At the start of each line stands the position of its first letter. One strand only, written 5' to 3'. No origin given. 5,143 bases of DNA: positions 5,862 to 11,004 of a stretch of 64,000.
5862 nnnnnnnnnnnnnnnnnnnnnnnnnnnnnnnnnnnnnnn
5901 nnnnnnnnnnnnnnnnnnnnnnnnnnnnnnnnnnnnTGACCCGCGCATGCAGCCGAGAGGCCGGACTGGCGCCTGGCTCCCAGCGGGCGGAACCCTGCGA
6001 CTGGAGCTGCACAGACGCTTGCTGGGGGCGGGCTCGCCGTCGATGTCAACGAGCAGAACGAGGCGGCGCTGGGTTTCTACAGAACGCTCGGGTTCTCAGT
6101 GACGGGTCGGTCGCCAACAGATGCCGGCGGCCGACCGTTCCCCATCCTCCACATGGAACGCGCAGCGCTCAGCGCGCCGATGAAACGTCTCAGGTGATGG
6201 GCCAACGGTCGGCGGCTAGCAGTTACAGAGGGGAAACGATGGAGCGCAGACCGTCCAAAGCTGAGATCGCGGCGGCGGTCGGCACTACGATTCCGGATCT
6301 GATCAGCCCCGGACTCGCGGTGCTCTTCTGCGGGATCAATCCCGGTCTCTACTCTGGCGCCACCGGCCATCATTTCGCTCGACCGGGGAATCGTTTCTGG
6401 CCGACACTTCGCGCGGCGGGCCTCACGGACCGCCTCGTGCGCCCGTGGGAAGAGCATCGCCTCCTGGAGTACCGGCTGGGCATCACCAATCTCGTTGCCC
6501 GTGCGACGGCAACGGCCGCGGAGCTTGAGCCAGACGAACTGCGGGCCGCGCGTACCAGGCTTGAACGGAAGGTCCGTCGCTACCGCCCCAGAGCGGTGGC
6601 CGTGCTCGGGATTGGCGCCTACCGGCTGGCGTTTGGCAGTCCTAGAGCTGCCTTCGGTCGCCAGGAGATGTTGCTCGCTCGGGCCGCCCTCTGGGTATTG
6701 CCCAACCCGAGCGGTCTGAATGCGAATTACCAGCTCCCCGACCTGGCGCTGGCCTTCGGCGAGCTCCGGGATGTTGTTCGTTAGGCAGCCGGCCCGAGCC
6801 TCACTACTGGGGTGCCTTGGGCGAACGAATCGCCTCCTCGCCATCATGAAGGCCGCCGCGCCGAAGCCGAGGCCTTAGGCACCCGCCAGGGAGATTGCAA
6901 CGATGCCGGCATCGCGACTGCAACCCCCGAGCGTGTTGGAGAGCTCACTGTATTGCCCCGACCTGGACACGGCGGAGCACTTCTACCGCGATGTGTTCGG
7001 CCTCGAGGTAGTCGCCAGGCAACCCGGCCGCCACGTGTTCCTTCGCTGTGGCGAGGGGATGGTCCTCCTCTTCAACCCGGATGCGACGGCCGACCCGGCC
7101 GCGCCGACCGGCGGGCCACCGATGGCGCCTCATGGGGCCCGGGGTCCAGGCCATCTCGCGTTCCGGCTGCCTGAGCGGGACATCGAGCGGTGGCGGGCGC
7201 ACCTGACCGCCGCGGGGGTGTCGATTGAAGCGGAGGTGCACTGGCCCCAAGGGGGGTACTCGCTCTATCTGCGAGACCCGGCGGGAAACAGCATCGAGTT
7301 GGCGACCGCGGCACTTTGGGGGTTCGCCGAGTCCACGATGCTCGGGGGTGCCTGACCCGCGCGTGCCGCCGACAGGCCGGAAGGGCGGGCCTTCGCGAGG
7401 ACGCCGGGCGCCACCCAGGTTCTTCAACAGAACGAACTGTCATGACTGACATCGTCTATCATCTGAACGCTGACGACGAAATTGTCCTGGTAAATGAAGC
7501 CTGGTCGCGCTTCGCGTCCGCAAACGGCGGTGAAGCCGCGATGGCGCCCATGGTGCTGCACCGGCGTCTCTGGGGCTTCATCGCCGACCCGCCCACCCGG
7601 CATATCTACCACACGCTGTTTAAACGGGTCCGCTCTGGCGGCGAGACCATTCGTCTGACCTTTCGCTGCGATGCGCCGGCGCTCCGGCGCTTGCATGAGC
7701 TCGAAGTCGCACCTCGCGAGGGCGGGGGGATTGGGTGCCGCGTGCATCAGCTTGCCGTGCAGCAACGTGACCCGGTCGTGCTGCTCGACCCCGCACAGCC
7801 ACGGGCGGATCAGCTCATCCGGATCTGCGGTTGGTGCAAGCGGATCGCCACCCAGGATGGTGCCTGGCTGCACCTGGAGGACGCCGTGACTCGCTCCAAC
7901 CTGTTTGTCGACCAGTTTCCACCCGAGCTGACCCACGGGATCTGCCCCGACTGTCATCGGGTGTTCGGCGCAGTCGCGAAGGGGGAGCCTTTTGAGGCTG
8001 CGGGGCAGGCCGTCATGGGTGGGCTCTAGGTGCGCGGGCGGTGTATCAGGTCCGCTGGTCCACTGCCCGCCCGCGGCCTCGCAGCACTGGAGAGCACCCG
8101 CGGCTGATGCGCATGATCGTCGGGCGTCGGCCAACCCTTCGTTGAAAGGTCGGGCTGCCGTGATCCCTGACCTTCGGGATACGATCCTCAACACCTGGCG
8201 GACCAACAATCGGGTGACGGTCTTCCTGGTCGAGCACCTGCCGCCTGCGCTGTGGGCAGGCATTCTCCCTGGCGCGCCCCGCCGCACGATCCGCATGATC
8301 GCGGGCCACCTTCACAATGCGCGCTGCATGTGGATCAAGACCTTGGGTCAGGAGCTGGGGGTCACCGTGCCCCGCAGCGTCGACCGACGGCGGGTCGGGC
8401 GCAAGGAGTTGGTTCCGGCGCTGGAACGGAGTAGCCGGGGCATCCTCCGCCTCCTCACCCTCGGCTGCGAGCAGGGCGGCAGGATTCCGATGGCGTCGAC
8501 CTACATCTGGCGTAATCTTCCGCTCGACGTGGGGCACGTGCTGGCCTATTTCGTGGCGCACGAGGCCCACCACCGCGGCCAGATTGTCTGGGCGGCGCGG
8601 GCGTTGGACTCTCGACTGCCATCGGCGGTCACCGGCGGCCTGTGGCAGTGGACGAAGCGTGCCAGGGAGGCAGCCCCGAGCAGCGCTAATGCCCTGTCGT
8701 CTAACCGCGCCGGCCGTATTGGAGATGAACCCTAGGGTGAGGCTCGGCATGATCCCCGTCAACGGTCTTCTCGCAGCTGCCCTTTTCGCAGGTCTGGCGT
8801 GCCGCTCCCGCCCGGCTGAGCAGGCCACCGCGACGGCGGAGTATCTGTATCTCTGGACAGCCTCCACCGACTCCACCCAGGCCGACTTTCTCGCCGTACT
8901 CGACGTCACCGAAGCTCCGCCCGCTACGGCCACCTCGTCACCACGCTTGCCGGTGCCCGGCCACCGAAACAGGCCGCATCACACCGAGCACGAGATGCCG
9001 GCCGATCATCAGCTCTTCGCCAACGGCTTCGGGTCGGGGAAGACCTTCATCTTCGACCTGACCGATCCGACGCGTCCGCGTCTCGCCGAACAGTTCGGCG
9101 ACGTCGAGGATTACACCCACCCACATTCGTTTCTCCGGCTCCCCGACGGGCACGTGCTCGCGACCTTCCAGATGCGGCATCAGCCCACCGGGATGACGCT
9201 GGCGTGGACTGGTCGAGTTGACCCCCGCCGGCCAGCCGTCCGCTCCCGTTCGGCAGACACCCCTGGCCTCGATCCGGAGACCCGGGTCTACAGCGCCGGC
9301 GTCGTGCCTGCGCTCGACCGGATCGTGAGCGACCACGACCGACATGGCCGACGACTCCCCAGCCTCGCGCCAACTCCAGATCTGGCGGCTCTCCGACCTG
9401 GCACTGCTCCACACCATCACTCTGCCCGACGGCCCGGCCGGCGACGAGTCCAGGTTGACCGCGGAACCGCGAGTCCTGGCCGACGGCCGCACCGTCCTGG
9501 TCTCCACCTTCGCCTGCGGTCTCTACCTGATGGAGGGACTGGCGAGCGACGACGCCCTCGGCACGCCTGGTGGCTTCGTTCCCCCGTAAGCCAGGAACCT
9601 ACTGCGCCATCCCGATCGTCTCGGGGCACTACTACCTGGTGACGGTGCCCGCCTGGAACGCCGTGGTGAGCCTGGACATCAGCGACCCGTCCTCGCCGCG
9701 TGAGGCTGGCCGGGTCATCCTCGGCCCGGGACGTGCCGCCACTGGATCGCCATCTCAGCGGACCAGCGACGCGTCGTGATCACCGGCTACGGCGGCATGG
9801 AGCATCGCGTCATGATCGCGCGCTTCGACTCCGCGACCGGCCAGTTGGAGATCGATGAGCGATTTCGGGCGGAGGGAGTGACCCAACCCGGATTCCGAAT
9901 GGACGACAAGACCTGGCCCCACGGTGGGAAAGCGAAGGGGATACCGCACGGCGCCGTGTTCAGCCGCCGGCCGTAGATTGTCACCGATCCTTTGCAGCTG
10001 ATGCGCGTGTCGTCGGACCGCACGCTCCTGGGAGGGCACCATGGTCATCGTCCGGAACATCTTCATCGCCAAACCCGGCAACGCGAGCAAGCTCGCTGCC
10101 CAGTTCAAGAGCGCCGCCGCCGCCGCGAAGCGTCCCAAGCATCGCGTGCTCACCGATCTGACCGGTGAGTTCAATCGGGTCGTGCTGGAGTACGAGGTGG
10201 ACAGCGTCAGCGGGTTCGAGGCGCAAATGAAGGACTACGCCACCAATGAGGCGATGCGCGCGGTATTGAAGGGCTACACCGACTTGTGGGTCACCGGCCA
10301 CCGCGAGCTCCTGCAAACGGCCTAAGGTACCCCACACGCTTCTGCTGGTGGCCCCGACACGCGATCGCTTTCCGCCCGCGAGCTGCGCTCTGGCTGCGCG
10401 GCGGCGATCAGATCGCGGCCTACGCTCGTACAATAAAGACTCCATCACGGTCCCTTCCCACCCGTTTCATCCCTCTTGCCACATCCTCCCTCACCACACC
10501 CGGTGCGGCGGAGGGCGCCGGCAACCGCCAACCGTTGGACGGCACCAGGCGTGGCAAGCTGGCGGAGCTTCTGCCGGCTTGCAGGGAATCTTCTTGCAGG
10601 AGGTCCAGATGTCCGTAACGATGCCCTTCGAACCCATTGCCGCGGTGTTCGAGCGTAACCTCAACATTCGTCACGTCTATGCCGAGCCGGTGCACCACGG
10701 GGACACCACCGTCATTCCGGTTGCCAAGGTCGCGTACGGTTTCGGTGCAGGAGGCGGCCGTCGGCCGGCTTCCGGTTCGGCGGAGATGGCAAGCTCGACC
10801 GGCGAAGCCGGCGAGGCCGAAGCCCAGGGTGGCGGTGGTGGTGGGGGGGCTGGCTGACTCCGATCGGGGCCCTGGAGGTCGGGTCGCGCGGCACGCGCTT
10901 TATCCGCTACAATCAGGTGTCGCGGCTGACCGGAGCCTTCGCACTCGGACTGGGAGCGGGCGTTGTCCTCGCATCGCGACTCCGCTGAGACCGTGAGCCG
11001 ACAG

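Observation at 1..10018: Chromosomal integron gene-cassette array with no integrase in view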

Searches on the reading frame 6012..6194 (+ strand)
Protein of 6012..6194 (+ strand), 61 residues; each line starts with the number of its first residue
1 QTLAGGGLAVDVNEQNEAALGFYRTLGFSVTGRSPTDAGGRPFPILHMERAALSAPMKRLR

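Call 7: search_protein_families(library=pfam, proteins=[window:6026-6194:+], max_evalue=0.01)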
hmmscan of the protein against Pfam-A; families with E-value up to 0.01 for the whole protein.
window:6026-6194:+ (56 aa): 0 families

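Call 70: search_protein_families(library=pfam, proteins=[window:6026-6194:+], max_evalue=5)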
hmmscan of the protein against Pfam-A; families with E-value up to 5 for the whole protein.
window:6026-6194:+ (56 aa): 0 families

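Call 72: search_protein_families(library=pfam, proteins=[window:6012-6194:+], max_evalue=5)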
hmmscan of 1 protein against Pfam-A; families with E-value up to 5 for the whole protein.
window:6012-6194:+ (61 aa): 2 families
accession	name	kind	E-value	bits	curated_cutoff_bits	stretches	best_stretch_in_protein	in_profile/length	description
PF13673.13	Acetyltransf_10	-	0.0058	17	23.6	1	9-41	89-120/128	Acetyltransferase (GNAT) domain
PF22677.2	Ble-like_N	-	0.22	11.7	24.5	1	17-30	13-27/41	Bleomycin resistance protein-like N-terminal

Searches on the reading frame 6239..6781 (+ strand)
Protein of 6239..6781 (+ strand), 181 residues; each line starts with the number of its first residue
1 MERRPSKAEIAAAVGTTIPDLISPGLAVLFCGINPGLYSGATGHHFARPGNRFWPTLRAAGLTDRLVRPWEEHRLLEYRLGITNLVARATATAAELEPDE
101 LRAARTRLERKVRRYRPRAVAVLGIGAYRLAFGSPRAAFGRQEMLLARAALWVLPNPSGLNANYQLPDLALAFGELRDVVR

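Call 9: search_protein_families(library=pfam, proteins=[window:6239-6781:+], max_evalue=0.01)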
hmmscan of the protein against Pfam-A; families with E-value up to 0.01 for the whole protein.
window:6239-6781:+ (181 aa): 1 family
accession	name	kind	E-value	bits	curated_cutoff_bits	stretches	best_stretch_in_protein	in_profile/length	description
PF03167.25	UDG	-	1.6e-23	83.8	24.3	1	20-165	2-126/141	Uracil DNA glycosylase superfamily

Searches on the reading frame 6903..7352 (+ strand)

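Call 9: search_protein_families(library=pfam, proteins=[window:6903-7352:+], max_evalue=0.01)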
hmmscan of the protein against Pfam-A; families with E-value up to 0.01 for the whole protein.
window:6903-7352:+ (150 aa): 4 families
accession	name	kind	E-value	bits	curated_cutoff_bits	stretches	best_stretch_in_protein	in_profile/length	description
PF00903.31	Glyoxalase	-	3.3e-16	60.2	20.6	1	16-133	7-121/121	Glyoxalase/Bleomycin resistance protein/Dioxygenase superfamily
PF18029.7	Glyoxalase_6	-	6.5e-09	36.8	23.6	1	18-133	6-105/106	Glyoxalase-like domain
PF22677.2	Ble-like_N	-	0.0012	19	24.5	1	20-41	11-33/41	Bleomycin resistance protein-like N-terminal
PF13669.12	Glyoxalase_4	-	0.0024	18.6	27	1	17-113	6-99/109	Glyoxalase/Bleomycin resistance protein/Dioxygenase superfamily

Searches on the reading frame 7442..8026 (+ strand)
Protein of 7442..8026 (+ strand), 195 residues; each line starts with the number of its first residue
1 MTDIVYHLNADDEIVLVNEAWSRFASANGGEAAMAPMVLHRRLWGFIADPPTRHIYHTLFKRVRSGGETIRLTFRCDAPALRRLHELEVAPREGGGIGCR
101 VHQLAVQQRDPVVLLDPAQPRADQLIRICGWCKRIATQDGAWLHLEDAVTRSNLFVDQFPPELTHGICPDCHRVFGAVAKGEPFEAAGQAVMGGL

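Call 9: search_protein_families(library=pfam, proteins=[window:7442-8026:+], max_evalue=0.01)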
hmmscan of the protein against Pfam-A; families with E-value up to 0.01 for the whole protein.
window:7442-8026:+ (195 aa): 0 families

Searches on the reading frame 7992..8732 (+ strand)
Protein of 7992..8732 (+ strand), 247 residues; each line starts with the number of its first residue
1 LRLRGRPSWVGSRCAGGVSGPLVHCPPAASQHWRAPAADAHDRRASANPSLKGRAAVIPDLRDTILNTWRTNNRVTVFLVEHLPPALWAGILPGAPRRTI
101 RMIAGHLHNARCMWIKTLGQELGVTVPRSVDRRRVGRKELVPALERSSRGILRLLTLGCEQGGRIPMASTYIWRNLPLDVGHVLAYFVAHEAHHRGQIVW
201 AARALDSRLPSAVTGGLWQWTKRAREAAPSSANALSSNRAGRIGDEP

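Call 9: search_protein_families(library=pfam, proteins=[window:7992-8732:+], max_evalue=0.01)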
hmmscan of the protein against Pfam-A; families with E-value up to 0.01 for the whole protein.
window:7992-8732:+ (247 aa): 2 families
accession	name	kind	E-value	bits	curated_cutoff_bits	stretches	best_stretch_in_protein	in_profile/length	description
PF05163.17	DinB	-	3.7e-09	37.2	23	1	64-205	7-145/165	DinB family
PF12867.12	DinB_2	-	0.00014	22.8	24.8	1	73-198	6-128/128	DinB superfamily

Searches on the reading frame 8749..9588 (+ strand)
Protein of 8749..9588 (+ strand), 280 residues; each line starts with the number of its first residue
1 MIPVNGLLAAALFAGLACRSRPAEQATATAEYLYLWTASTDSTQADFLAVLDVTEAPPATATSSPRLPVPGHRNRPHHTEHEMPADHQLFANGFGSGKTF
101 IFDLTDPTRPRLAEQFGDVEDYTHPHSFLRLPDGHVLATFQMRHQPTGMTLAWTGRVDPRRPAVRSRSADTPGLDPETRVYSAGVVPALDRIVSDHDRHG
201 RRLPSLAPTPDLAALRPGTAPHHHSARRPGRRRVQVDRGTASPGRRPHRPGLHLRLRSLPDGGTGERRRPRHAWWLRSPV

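Call 70: search_protein_families(library=pfam, proteins=[window:8749-9588:+], max_evalue=5)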
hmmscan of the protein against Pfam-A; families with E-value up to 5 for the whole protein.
window:8749-9588:+ (280 aa): 1 family
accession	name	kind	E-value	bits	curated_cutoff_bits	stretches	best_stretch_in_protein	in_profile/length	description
PF05694.17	SBP56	-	0.11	11.8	34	1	32-114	23-115/453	56kDa selenium binding protein (SBP56)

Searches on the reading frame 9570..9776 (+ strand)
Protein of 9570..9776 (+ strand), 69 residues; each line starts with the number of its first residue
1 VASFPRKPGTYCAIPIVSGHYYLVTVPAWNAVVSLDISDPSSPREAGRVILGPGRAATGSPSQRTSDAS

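Call 9: search_protein_families(library=pfam, proteins=[window:9570-9776:+], max_evalue=0.01)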
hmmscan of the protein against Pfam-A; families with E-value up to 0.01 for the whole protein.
window:9570-9776:+ (69 aa): 1 family
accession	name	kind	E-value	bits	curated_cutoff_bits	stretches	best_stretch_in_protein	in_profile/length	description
PF08309.17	LVIVD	-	7.1e-05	22.5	20.2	1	17-49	9-40/42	LVIVD repeat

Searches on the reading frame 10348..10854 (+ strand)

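Call 9: search_protein_families(library=pfam, proteins=[window:10348-10854:+], max_evalue=0.01)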
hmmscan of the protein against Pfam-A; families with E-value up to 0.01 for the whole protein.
window:10348-10854:+ (169 aa): 1 family
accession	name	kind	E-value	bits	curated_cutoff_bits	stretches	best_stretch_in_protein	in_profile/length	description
PF09579.15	Spore_YtfJ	-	2.7e-06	28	25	1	115-168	1-43/81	Sporulation protein YtfJ (Spore_YtfJ)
